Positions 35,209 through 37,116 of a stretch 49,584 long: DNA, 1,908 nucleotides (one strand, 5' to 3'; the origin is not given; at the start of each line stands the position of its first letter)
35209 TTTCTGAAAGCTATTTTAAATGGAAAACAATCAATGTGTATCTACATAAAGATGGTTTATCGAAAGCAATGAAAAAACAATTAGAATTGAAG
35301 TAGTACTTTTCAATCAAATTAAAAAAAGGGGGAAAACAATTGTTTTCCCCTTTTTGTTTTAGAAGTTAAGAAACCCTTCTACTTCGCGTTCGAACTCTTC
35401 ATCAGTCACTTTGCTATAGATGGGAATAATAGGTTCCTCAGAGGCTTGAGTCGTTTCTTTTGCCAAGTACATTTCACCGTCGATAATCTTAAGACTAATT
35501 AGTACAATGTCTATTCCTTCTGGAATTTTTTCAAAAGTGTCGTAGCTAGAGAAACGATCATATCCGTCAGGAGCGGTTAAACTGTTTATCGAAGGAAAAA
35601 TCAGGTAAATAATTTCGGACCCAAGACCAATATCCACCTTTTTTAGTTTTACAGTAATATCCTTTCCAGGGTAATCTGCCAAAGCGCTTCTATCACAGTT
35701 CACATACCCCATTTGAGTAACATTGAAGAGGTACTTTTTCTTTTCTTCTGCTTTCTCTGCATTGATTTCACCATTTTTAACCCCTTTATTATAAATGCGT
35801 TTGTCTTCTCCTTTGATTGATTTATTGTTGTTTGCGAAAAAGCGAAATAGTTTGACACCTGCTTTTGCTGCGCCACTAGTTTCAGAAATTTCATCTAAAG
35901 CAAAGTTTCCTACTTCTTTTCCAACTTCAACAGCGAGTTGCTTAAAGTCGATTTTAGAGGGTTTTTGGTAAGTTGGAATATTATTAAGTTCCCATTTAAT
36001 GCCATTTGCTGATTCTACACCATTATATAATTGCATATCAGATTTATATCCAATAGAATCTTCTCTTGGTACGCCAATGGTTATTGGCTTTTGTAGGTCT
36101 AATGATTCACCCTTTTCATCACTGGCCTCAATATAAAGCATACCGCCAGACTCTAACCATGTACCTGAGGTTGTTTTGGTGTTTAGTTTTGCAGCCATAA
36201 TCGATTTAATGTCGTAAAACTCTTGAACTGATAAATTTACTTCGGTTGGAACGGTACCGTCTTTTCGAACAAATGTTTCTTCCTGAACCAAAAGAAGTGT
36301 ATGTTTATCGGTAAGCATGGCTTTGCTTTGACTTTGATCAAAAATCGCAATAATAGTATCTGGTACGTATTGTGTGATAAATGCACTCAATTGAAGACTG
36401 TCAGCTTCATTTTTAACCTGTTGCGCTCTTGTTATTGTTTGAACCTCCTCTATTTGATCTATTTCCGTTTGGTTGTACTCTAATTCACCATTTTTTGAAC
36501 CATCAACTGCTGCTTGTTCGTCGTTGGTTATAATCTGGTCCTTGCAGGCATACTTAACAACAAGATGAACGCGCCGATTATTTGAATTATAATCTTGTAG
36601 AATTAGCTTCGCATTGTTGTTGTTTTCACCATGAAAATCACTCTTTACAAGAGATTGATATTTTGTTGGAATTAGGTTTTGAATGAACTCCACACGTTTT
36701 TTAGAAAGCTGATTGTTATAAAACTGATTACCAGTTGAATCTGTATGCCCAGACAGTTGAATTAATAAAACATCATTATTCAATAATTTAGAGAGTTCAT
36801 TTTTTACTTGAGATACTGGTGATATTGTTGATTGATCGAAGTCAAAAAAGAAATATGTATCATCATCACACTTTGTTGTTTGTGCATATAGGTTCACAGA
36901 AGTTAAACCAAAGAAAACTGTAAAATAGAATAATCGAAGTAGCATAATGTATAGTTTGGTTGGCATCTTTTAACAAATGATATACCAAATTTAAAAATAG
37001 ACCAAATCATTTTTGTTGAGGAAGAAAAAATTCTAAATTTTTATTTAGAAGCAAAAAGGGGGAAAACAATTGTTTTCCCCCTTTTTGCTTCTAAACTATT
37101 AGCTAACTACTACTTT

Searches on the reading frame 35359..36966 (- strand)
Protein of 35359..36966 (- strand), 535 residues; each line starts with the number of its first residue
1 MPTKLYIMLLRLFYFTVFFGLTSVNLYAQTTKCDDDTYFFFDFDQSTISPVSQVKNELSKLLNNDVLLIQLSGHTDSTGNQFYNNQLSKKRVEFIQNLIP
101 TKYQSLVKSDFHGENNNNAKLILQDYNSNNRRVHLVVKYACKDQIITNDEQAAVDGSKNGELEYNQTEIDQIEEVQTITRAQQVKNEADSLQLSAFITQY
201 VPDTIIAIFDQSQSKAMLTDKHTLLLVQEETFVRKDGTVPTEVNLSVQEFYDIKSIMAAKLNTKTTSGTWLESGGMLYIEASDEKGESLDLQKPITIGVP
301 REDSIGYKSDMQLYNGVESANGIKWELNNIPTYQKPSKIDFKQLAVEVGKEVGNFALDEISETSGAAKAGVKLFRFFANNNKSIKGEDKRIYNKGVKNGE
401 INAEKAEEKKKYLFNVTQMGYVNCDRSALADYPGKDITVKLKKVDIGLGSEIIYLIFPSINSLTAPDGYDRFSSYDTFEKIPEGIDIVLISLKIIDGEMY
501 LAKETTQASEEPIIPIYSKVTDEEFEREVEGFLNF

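Call 53: search_protein_families(library=ncbifam, proteins=[window:35359-36966:-], max_evalue=0.001)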
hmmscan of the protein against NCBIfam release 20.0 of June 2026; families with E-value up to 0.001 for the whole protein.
window:35359-36966:- (535 aa): 10 families
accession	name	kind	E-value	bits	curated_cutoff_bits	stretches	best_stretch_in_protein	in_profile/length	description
NF053611.1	YiaD_Gzip_OmpA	equivalog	3.4e-10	40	175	1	40-136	105-205/206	YiaD family glycine zipper/OmpA-like lipoprotein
NF053612.1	anchor_PA1041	equivalog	5.2e-10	39.7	250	1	33-137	127-235/236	PA1041 family peptidoglycan-binding anchor lipoprotein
NF053585.1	OMP_LP_YfiB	equivalog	1.2e-08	35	128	1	40-138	59-161/163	outer membrane lipoprotein YfiB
NF052230.1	T9SS_PorE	exception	6.1e-08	31.4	600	1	39-95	517-575/648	PorE family type IX secretion system protein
NF045787.1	OmpABordt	equivalog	1.9e-07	31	200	1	36-135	84-187/194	outer membrane protein OmpA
TIGR02802.1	Pal_lipo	equivalog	4.1e-07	30.1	125.35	1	39-136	2-103/104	peptidoglycan-associated lipoprotein Pal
NF053607.1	CHU_0125_OmpA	equivalog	7.1e-06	24.8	620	1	40-93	534-589/639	CHU_0125 family OmpA-like outer membrane integrity protein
NF047726.1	AutTranAdhPGAsTpgA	equivalog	8.2e-06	25.2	350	1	31-100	148-222/268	trimeric autotransporter adhesin/peptidogylcan-associated protein TpgA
NF053613.1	OMP_toxin_LptF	equivalog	0.00023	20.9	400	1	40-133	144-241/256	lipotoxin F family OmpA-related lipoprotein LptF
TIGR03789.1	pdsO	hypoth_equivalog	0.00029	20.6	152.2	1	56-101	159-205/243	sortase-associated OmpA-like protein PdsO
